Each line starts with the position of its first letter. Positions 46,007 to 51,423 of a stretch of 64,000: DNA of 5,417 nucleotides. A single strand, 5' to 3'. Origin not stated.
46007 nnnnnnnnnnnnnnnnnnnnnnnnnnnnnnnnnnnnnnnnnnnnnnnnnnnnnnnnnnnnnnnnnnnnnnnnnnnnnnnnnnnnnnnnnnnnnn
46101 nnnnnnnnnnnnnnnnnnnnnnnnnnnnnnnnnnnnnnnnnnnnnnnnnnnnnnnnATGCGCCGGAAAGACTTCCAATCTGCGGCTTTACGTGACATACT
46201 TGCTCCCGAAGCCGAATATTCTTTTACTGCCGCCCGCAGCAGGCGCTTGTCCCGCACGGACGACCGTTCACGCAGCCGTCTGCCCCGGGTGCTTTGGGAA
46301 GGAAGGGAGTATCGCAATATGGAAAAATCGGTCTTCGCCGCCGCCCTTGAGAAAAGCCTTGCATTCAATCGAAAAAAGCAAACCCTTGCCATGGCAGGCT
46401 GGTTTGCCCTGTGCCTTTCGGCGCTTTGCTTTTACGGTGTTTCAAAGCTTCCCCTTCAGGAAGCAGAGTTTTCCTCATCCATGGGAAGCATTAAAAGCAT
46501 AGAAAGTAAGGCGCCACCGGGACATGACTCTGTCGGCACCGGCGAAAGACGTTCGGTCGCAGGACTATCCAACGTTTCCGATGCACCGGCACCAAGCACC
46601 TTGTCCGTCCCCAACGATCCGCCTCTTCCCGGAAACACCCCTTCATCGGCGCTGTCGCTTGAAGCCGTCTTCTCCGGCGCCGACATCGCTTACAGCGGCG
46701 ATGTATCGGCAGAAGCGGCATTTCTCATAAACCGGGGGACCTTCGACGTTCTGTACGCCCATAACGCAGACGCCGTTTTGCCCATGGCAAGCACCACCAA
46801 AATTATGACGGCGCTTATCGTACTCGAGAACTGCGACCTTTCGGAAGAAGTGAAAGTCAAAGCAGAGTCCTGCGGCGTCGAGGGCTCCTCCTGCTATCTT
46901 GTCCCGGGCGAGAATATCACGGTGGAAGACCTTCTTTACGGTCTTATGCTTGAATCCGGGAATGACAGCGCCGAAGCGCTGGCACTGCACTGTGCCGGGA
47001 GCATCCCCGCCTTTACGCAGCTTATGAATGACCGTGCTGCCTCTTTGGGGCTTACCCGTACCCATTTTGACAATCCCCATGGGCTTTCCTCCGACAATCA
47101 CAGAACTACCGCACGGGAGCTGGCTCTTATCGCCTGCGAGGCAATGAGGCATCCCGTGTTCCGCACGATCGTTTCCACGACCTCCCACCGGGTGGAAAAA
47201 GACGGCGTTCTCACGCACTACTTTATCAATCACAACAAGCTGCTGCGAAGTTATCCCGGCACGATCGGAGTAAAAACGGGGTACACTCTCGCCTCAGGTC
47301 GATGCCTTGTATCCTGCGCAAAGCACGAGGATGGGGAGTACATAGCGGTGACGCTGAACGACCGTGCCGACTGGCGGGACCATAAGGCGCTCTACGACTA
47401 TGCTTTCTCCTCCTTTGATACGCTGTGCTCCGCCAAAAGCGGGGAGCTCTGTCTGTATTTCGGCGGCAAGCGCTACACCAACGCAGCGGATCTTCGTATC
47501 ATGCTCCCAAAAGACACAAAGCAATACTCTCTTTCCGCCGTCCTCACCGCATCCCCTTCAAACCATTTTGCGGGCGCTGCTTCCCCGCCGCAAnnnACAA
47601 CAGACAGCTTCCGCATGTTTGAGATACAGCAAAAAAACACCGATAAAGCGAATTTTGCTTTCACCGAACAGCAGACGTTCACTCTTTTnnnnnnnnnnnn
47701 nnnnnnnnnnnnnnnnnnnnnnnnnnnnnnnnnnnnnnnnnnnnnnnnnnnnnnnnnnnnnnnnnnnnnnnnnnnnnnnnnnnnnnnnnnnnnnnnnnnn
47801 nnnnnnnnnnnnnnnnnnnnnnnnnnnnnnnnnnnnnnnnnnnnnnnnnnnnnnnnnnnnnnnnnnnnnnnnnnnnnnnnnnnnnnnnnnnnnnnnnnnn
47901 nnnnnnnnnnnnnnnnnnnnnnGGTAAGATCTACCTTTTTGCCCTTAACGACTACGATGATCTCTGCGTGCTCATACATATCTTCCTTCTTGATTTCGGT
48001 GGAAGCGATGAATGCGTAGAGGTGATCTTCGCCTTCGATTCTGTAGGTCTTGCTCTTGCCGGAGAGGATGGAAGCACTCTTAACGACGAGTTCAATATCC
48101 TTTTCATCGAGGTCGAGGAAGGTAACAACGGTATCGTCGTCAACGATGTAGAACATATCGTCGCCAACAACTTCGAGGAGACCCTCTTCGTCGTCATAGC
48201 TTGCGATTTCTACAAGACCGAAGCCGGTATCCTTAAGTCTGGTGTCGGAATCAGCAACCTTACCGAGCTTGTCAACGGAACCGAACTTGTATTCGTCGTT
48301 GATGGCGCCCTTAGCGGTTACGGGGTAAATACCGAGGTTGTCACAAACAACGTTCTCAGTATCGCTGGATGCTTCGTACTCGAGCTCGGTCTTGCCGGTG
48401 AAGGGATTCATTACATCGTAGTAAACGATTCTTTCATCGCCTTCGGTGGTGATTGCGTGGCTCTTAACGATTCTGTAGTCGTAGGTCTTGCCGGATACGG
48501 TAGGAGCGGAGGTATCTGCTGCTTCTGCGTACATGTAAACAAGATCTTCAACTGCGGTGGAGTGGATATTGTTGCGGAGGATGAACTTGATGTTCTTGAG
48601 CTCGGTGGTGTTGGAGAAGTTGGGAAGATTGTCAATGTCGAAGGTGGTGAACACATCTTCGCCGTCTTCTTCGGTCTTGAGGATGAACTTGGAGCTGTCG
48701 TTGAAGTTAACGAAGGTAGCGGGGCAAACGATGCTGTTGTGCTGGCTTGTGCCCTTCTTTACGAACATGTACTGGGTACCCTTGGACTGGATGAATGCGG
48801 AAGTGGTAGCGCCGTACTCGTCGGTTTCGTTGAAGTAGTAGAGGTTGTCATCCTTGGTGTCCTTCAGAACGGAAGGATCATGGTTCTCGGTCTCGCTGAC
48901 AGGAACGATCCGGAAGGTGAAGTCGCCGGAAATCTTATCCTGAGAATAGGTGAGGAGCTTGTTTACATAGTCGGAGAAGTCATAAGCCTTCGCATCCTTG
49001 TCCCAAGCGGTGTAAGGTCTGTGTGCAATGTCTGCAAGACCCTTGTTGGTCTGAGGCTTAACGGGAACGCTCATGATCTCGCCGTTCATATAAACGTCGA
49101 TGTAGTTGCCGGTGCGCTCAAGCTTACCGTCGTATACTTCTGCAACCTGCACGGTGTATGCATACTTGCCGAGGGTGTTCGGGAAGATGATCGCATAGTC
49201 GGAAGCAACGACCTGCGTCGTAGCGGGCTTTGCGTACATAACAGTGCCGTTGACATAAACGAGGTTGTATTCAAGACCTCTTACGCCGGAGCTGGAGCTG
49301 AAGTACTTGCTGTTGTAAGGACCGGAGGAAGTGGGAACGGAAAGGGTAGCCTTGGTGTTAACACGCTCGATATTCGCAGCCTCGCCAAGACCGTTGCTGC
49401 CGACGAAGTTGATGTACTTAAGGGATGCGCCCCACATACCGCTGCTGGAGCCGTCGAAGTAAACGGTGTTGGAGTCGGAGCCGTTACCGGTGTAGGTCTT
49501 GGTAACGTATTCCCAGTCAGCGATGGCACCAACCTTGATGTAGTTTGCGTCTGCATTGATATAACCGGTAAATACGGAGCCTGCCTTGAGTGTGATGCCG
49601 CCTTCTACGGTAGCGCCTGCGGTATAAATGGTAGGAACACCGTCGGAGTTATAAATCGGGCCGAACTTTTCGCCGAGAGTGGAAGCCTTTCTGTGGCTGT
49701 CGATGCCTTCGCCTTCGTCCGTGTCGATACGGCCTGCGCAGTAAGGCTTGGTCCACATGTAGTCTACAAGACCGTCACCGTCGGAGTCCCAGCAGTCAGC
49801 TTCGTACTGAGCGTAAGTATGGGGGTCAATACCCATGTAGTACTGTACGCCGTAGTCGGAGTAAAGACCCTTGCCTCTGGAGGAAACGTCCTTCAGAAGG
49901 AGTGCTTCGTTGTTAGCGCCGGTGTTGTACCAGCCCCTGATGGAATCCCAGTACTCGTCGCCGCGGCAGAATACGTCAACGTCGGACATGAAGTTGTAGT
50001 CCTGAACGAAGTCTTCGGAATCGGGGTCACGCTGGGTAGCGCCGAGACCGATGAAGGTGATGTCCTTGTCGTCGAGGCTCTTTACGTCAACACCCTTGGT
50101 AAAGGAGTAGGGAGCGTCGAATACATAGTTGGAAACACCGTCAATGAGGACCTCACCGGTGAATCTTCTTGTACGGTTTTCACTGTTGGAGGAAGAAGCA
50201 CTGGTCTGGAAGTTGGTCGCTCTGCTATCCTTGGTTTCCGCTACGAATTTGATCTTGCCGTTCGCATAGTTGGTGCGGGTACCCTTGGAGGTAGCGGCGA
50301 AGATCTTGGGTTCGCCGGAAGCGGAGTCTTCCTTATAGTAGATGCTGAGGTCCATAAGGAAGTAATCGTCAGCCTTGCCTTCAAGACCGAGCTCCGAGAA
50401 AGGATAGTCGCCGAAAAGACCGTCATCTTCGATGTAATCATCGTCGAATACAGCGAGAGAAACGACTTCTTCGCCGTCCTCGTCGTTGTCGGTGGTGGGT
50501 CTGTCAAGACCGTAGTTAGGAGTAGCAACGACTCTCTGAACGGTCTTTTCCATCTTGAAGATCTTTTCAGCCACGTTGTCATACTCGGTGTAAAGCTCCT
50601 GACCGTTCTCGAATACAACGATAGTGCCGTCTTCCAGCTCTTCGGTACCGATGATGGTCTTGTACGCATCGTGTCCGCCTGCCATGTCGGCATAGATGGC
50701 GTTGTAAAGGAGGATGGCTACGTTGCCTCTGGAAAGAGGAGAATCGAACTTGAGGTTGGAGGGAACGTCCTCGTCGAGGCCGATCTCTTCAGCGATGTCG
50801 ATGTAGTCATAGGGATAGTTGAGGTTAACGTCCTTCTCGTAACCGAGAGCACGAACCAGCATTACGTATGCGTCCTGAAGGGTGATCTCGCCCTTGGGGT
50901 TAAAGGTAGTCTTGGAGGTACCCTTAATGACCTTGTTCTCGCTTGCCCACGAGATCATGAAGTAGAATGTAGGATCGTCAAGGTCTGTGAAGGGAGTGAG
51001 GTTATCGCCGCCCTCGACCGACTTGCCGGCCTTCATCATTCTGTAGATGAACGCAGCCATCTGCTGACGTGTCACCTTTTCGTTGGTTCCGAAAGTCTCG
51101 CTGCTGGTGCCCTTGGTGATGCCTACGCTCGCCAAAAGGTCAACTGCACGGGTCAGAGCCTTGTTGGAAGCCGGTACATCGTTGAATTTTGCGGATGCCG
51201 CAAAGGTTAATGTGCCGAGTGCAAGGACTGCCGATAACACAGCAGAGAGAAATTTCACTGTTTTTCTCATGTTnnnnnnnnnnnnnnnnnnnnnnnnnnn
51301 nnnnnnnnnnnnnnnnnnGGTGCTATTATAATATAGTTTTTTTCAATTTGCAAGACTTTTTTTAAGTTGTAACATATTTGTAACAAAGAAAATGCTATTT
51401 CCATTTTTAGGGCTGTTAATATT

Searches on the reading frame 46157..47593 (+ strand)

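Call 53: search_protein_families(library=pfam, proteins=[window:46157-47593:+], max_evalue=0.001)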
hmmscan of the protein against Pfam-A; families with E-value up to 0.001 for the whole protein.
window:46157-47593:+ (479 aa): 2 families
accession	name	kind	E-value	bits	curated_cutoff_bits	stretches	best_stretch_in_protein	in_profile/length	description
PF00768.25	Peptidase_S11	-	2.1e-52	178.4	27.6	1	182-403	9-238/239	D-alanyl-D-alanine carboxypeptidase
PF13354.11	Beta-lactamase2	-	7.5e-09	35.7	22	1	200-324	13-141/214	Beta-lactamase enzyme family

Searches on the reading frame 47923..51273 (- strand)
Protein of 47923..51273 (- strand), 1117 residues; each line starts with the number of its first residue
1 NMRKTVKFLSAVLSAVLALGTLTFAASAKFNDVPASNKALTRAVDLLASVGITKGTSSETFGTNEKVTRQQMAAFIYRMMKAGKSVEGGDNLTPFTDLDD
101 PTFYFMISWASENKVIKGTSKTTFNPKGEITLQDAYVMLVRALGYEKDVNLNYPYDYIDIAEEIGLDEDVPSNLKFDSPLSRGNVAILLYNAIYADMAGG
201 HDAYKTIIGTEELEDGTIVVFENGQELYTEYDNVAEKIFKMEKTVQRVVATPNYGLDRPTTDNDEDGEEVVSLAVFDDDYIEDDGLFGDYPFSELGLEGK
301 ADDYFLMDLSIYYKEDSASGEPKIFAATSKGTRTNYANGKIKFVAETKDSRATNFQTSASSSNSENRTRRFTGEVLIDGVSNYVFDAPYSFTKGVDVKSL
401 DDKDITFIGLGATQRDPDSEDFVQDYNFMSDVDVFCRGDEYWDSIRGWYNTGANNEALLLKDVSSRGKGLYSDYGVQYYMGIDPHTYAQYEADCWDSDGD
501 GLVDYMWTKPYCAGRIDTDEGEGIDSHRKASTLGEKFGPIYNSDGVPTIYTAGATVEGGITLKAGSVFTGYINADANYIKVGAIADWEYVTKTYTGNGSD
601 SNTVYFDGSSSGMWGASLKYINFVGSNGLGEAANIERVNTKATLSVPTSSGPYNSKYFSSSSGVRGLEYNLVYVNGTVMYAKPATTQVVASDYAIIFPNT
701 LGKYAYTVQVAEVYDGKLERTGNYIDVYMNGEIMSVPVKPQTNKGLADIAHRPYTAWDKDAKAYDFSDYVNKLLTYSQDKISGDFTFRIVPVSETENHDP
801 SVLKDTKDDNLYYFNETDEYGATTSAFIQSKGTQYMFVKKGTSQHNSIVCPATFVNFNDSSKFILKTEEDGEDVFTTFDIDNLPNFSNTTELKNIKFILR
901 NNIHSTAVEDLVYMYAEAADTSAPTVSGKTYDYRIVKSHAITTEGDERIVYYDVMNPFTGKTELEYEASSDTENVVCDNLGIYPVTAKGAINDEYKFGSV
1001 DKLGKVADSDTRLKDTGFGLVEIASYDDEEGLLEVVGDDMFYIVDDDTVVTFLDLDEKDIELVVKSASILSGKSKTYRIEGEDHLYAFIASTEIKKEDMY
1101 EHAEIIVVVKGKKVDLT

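Call 12: search_protein_families(library=pfam, proteins=[window:47923-51273:-], max_evalue=0.01)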
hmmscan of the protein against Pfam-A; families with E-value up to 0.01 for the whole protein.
window:47923-51273:- (1117 aa): 1 family
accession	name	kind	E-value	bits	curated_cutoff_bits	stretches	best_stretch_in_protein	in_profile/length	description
PF00395.25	SLH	-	6.2e-13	48.9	20.8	2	29-73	1-44/44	S-layer homology domain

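Call 27: search_protein_families(library=ncbifam, proteins=[window:47923-51273:-], max_evalue=1)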
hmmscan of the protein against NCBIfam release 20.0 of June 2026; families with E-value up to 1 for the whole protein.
window:47923-51273:- (1117 aa): 0 families
